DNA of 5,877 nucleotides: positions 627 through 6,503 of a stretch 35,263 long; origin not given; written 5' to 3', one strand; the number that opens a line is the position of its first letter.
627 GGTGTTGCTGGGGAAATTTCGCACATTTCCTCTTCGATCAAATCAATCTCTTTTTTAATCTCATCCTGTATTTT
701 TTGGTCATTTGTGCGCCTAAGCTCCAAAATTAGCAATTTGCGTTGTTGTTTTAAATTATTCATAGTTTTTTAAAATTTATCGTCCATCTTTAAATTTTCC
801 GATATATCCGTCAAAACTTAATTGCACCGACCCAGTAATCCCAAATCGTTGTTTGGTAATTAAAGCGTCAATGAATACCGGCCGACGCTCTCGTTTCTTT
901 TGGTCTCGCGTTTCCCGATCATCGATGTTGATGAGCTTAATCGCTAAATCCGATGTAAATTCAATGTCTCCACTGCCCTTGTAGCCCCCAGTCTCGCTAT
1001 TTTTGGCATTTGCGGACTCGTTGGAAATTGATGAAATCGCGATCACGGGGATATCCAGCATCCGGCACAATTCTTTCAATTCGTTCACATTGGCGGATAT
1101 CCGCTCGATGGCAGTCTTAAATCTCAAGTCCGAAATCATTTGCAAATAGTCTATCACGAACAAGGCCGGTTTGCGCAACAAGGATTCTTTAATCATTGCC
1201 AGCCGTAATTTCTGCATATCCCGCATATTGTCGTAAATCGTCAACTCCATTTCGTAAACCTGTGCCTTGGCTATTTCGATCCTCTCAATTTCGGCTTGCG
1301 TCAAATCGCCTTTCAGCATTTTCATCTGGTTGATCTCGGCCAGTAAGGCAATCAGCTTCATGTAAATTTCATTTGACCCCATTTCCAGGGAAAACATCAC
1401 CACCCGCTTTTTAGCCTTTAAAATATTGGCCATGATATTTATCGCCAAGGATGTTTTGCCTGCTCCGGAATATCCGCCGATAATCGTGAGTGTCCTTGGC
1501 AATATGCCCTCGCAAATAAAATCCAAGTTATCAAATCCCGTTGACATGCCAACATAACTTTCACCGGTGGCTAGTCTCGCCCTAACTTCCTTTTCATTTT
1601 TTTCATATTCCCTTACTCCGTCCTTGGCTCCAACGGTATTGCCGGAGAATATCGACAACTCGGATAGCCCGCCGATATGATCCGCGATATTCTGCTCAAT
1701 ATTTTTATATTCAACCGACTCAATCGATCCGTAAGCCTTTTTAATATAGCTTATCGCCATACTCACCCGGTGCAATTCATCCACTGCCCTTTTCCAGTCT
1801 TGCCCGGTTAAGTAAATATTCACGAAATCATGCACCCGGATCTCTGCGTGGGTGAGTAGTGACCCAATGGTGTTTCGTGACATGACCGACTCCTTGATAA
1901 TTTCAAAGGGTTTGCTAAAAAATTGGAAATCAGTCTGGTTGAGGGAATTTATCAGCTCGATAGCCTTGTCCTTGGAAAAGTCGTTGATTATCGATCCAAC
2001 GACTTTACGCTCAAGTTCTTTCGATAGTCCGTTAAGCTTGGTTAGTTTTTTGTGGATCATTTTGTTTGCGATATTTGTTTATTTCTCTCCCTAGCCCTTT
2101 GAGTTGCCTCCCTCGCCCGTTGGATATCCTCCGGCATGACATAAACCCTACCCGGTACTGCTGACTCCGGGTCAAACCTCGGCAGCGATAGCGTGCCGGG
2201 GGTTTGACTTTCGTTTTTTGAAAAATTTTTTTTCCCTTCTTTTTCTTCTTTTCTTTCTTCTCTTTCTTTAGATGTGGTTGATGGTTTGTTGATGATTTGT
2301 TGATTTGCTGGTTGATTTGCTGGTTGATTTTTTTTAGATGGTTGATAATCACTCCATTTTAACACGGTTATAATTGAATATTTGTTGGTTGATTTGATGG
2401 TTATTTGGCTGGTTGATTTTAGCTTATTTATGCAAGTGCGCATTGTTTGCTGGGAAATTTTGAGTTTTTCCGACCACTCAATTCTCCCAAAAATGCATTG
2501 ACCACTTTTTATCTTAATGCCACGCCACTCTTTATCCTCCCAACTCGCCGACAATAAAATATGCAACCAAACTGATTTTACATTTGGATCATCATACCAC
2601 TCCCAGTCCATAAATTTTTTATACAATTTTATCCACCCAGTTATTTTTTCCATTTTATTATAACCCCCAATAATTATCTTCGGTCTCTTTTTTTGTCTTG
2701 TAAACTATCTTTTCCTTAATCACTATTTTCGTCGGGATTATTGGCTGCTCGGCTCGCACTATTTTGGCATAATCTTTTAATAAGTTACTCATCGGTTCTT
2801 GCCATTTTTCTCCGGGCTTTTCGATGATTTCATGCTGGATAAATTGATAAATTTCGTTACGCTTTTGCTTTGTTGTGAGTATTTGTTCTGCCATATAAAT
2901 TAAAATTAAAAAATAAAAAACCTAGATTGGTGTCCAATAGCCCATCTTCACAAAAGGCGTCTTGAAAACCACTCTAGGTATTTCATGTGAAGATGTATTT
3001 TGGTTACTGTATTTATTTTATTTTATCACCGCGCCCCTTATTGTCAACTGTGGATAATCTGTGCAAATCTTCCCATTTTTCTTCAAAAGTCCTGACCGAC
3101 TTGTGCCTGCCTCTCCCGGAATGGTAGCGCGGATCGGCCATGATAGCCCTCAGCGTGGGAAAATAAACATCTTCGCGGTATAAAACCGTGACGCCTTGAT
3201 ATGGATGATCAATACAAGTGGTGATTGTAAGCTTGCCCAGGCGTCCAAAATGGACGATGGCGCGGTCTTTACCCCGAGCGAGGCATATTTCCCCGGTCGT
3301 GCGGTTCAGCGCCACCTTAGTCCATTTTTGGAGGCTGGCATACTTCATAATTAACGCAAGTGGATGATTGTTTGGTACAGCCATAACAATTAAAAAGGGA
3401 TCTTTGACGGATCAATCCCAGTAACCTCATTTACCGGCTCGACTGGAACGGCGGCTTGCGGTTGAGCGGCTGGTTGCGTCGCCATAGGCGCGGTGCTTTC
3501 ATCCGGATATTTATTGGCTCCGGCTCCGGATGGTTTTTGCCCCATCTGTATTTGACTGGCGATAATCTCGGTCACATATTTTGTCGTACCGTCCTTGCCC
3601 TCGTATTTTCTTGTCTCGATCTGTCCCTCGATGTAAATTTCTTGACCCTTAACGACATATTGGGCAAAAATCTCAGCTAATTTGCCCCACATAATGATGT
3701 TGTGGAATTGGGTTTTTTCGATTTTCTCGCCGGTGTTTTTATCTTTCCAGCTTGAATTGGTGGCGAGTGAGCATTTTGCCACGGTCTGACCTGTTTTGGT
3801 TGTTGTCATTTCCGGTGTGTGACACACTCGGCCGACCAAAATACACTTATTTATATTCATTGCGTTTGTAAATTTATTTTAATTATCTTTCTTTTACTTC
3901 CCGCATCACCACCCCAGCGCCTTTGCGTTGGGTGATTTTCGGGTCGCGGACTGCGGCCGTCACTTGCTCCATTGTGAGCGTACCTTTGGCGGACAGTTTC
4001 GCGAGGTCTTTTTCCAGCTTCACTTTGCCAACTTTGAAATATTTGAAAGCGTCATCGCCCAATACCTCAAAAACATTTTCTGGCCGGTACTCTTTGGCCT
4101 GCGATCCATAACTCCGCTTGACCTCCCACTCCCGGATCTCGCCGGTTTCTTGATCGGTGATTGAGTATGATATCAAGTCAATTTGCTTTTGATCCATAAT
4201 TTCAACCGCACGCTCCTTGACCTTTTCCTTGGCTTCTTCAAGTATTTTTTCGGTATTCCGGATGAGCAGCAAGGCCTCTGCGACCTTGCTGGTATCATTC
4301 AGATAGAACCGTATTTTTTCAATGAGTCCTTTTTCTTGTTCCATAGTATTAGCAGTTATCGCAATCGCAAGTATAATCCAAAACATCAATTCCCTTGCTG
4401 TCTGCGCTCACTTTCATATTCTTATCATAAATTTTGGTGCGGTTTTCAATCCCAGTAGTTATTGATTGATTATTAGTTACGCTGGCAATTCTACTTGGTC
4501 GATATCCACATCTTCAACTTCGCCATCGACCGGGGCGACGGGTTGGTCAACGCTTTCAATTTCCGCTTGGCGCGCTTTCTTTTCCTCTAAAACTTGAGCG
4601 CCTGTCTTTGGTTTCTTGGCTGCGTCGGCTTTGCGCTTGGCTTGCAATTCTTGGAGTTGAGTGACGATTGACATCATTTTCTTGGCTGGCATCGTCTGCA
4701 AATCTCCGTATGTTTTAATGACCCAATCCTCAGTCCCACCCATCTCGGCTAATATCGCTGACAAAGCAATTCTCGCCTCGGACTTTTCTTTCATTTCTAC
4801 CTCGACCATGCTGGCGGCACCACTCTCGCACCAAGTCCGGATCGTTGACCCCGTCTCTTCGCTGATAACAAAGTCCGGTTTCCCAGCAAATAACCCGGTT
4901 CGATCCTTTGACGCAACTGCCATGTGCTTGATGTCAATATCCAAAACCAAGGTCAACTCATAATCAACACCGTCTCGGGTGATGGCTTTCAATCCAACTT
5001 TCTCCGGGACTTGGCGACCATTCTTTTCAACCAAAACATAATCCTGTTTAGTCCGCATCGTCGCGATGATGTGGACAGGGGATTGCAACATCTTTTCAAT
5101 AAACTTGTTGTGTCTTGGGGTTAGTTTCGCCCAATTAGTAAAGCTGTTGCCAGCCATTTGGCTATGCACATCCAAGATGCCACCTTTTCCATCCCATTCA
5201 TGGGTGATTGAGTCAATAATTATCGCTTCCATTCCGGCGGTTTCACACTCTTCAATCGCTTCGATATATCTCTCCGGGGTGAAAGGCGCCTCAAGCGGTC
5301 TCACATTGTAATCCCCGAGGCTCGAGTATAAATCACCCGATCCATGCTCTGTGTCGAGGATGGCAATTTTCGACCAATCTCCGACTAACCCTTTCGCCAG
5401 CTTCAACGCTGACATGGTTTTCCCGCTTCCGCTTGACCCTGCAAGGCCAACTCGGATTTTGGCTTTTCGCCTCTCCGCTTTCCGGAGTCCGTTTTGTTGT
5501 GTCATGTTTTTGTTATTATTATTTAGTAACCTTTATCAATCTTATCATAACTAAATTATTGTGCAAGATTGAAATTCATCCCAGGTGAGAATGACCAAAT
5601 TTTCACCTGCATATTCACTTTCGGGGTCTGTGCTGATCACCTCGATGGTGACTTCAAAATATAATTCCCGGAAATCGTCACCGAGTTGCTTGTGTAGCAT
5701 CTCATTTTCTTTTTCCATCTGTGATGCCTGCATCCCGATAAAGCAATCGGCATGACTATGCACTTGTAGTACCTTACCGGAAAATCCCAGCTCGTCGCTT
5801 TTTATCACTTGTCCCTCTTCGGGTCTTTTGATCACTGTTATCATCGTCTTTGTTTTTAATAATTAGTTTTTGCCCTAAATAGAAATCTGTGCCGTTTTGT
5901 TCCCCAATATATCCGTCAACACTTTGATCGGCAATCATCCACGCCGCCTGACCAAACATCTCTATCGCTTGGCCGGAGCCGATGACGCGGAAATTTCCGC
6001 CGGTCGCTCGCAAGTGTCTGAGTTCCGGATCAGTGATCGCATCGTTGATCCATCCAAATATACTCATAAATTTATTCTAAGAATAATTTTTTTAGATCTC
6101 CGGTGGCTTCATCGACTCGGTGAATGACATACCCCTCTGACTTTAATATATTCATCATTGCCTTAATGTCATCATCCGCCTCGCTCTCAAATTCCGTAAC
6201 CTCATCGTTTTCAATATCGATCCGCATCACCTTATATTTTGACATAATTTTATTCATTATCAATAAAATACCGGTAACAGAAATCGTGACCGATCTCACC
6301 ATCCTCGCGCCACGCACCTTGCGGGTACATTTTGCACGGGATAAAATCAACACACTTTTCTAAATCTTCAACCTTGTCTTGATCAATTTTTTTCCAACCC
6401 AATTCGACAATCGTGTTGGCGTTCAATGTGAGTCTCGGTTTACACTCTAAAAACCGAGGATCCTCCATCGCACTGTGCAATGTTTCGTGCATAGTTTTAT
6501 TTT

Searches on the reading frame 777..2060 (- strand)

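Call 11: search_protein_families(library=phrogs, proteins=[window:777-2060:-], max_evalue=0.001)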
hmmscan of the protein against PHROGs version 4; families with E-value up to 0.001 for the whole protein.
window:777-2060:- (427 aa): 8 families
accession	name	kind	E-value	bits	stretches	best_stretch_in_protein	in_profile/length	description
phrog_19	-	DNA, RNA and nucleotide metabolism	1e-38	134.6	1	13-425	160-580/621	DnaB-like replicative helicase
phrog_239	-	DNA, RNA and nucleotide metabolism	2.9e-25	90.4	1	156-425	323-598/801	DNA primase/helicase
phrog_243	-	DNA, RNA and nucleotide metabolism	6e-21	75.6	1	176-425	22-267/273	DnaB-like replicative helicase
phrog_5482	-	unknown function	2.2e-12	47.4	1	188-383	50-253/341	-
phrog_11530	-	unknown function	6.7e-08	33.6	1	297-420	32-153/184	-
phrog_97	-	other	2.9e-07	31.1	1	165-304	43-171/506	UvsX-like recombinase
phrog_6891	-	other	1.4e-05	25.9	1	184-346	37-159/310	ATPase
phrog_8337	-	DNA, RNA and nucleotide metabolism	2e-05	25.2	1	172-239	50-120/273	DNA repair protein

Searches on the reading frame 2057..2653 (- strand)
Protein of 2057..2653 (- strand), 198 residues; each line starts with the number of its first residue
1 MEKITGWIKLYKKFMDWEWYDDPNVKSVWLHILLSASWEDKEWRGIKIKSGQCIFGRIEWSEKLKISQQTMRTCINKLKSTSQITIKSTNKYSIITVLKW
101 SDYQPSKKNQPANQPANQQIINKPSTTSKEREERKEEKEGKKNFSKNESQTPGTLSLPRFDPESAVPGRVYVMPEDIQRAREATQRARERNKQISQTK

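Call 11: search_protein_families(library=phrogs, proteins=[window:2057-2653:-], max_evalue=0.001)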
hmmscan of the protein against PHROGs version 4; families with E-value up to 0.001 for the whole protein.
window:2057-2653:- (198 aa): 7 families
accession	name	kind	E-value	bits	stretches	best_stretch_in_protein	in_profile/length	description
phrog_2514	-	DNA, RNA and nucleotide metabolism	2.6e-29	103.4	1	5-146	3-155/270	DnaD-like helicase loader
phrog_7498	-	DNA, RNA and nucleotide metabolism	6.3e-17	62.7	1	1-145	1-154/296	DnaD-like helicase loader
phrog_27581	-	unknown function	7.9e-14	52.9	1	3-136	24-168/216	-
phrog_186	-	DNA, RNA and nucleotide metabolism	5.8e-13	50.2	1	2-146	17-167/308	DnaD-like helicase loader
phrog_345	-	DNA, RNA and nucleotide metabolism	2.4e-06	28.5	1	5-158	25-180/297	replication initiation O-like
phrog_678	-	DNA, RNA and nucleotide metabolism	0.00022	21.9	1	59-165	90-227/346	replication initiation O-like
phrog_1408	-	DNA, RNA and nucleotide metabolism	0.00058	20.4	1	50-151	44-138/302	replication initiation protein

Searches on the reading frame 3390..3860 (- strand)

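Call 11: search_protein_families(library=phrogs, proteins=[window:3390-3860:-], max_evalue=0.001)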
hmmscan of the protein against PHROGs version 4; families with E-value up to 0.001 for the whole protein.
window:3390-3860:- (156 aa): 4 families
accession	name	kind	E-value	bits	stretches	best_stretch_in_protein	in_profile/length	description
phrog_44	-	DNA, RNA and nucleotide metabolism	3.1e-46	159.3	1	1-133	85-209/271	single strand DNA binding protein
phrog_25370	-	unknown function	9.9e-08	32.6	1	3-49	2-47/48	-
phrog_27667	-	DNA, RNA and nucleotide metabolism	2e-05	25.7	1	75-109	2-36/61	single strand DNA binding protein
phrog_4932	-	DNA, RNA and nucleotide metabolism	0.00042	21.4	1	48-110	32-94/117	single strand DNA binding protein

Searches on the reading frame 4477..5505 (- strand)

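Call 11: search_protein_families(library=phrogs, proteins=[window:4477-5505:-], max_evalue=0.001)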
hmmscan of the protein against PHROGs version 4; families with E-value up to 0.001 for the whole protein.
window:4477-5505:- (342 aa): 2 families
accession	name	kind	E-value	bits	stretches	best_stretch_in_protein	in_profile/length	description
phrog_1366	-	unknown function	6.4e-83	279.8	1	8-295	6-297/307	-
phrog_124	-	DNA, RNA and nucleotide metabolism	1.1e-07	32.6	1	12-156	39-175/382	Sak4-like ssDNA annealing protein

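Call 66: search_protein_families(library=pfam, proteins=[window:4477-5505:-], max_evalue=0.01)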
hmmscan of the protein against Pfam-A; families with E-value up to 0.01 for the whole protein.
window:4477-5505:- (342 aa): 1 family
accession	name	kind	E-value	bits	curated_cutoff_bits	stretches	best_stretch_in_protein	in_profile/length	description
PF13479.12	AAA_24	-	1.2e-18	68.1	27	1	16-200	2-177/195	AAA domain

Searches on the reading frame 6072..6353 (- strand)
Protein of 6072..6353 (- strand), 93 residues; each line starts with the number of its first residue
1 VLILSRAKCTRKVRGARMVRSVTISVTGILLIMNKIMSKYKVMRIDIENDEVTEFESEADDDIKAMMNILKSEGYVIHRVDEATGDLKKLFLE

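Call 65: search_protein_families(library=pfam, proteins=[window:6072-6353:-], max_evalue=0.01)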
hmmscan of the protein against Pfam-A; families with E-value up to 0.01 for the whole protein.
window:6072-6353:- (93 aa): 1 family
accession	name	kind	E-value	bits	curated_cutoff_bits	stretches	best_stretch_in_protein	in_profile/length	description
PF19579.4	FtsL_2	-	0.0016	18.7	24.6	1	24-86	24-83/100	Bacteriodetes cell division protein (FtsL-like)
